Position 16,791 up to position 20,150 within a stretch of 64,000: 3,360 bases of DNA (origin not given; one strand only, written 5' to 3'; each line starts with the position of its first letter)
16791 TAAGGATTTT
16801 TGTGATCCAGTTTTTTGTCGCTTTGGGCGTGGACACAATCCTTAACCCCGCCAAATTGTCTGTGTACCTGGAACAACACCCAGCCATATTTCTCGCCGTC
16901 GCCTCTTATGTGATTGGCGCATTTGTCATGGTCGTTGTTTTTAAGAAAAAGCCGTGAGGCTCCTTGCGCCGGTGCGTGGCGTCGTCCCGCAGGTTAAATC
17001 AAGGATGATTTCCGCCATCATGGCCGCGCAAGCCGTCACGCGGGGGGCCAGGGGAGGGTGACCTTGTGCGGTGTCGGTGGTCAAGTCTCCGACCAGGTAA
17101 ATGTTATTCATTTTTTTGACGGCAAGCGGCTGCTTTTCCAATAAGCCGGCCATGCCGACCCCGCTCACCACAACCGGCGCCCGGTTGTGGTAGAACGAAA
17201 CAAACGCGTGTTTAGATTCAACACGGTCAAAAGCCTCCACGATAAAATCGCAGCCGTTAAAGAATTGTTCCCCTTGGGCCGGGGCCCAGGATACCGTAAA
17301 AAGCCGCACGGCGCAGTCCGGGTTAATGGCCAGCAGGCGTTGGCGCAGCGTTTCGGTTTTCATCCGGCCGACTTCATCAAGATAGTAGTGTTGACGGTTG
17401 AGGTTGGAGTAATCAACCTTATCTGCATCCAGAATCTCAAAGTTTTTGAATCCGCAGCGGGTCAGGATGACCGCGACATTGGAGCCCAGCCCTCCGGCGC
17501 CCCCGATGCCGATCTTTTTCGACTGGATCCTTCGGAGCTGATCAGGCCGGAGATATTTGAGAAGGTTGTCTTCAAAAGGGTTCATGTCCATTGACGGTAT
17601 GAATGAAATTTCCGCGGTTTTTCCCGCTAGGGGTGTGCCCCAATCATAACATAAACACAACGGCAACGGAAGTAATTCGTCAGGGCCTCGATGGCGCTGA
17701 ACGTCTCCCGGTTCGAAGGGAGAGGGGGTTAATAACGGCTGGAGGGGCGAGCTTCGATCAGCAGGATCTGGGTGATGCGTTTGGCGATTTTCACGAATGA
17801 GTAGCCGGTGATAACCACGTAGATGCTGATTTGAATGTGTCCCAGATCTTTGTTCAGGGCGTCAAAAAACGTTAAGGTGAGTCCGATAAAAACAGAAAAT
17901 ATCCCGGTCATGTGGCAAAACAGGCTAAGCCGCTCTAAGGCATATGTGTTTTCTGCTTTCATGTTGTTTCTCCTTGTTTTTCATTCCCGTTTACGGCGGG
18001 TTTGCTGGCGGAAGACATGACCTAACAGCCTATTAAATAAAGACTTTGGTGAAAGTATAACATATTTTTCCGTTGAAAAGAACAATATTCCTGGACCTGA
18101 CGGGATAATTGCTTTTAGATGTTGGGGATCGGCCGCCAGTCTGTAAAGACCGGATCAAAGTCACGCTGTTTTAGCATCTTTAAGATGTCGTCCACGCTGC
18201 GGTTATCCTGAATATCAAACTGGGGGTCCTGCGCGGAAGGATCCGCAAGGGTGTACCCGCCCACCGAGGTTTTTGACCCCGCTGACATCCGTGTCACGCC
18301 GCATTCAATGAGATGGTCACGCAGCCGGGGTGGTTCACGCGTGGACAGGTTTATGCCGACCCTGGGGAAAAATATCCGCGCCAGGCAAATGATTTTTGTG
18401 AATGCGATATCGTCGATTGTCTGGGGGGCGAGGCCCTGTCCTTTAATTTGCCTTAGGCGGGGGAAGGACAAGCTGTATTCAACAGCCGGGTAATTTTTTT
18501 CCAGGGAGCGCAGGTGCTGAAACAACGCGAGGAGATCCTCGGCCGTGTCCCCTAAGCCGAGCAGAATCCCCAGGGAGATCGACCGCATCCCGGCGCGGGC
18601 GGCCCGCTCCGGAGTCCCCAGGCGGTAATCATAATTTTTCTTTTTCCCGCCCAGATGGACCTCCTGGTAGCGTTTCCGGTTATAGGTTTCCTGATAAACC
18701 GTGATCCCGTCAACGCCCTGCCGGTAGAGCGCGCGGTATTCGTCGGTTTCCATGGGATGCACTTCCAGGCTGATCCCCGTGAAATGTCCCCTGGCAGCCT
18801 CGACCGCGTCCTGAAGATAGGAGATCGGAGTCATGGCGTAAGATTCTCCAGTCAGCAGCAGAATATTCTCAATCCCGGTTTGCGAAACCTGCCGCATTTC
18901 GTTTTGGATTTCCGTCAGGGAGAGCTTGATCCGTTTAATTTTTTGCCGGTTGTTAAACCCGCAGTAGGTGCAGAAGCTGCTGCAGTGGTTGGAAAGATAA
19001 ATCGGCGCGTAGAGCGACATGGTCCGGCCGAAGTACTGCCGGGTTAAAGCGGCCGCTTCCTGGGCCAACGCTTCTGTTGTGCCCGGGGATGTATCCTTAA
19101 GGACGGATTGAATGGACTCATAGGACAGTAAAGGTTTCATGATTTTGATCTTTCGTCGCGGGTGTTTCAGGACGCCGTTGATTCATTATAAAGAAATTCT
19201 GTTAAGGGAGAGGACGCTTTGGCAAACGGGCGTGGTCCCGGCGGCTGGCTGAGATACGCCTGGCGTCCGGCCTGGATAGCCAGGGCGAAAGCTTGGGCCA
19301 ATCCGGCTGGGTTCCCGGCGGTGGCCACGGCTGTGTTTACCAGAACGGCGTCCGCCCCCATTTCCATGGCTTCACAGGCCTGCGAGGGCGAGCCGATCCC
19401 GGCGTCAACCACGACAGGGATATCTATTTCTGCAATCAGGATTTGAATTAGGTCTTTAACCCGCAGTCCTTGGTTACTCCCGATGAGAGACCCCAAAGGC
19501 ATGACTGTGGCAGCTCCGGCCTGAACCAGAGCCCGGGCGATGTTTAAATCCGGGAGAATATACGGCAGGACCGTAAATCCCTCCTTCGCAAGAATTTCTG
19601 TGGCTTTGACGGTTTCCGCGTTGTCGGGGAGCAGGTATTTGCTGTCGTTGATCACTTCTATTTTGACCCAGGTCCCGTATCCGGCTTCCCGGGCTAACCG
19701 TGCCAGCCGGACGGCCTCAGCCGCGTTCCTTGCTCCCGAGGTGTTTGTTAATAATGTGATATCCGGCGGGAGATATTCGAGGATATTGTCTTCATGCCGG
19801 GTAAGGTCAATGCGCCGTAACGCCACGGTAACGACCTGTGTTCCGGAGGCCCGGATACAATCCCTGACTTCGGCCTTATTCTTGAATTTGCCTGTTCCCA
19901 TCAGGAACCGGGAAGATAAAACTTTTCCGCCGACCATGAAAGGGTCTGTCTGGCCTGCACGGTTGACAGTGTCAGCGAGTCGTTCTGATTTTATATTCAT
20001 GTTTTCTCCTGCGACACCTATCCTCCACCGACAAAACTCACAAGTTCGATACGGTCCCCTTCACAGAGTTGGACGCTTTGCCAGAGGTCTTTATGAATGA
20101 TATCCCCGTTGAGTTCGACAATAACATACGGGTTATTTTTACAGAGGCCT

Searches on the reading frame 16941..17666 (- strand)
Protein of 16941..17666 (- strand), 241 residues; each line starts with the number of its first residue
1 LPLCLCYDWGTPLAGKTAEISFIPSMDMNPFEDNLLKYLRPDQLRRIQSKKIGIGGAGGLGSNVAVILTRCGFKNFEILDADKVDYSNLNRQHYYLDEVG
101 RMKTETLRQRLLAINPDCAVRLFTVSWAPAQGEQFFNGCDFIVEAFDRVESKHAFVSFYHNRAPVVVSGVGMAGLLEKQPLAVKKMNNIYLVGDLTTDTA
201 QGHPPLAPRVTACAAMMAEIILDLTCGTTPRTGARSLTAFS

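Call 9: search_protein_families(library=pfam, proteins=[window:16941-17666:-], max_evalue=0.001)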
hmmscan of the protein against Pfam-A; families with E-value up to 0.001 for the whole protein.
window:16941-17666:- (241 aa): 1 family
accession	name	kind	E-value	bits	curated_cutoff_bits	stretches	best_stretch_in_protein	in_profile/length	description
PF00899.27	ThiF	-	1.6e-32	113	28.1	1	38-175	9-149/238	ThiF family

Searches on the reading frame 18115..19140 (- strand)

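Call 9: search_protein_families(library=pfam, proteins=[window:18115-19140:-], max_evalue=0.001)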
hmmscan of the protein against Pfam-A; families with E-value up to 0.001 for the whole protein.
window:18115-19140:- (341 aa): 2 families
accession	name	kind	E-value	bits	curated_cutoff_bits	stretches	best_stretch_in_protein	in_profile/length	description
PF06968.18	BATS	-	1.4e-20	73.7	22.2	1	225-328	1-87/88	Biotin and Thiamin Synthesis associated domain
PF04055.27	Radical_SAM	-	2e-16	61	29.5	1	48-209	2-165/166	Radical SAM superfamily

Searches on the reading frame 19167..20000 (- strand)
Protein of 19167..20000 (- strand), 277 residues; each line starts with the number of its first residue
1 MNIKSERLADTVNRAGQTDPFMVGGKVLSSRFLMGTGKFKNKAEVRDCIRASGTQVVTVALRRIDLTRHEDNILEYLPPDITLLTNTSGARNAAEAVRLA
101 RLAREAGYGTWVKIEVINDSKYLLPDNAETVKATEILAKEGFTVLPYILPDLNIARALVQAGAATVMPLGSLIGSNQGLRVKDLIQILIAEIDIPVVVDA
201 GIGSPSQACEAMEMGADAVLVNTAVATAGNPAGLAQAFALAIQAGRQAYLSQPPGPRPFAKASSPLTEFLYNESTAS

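Call 9: search_protein_families(library=pfam, proteins=[window:19167-20000:-], max_evalue=0.001)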
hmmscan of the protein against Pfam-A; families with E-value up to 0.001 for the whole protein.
window:19167-20000:- (277 aa): 3 families
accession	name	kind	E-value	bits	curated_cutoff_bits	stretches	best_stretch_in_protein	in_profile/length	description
PF05690.20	ThiG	-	1.8e-100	335.8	23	1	23-265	2-247/247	Thiazole biosynthesis protein ThiG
PF00977.27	His_biosynth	-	5.4e-07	29.7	23.6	1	154-227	34-107/228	Histidine biosynthesis protein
PF04131.20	NanE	-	0.00057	19.6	27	0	190-242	141-190/192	Putative N-acetylmannosamine-6-phosphate epimerase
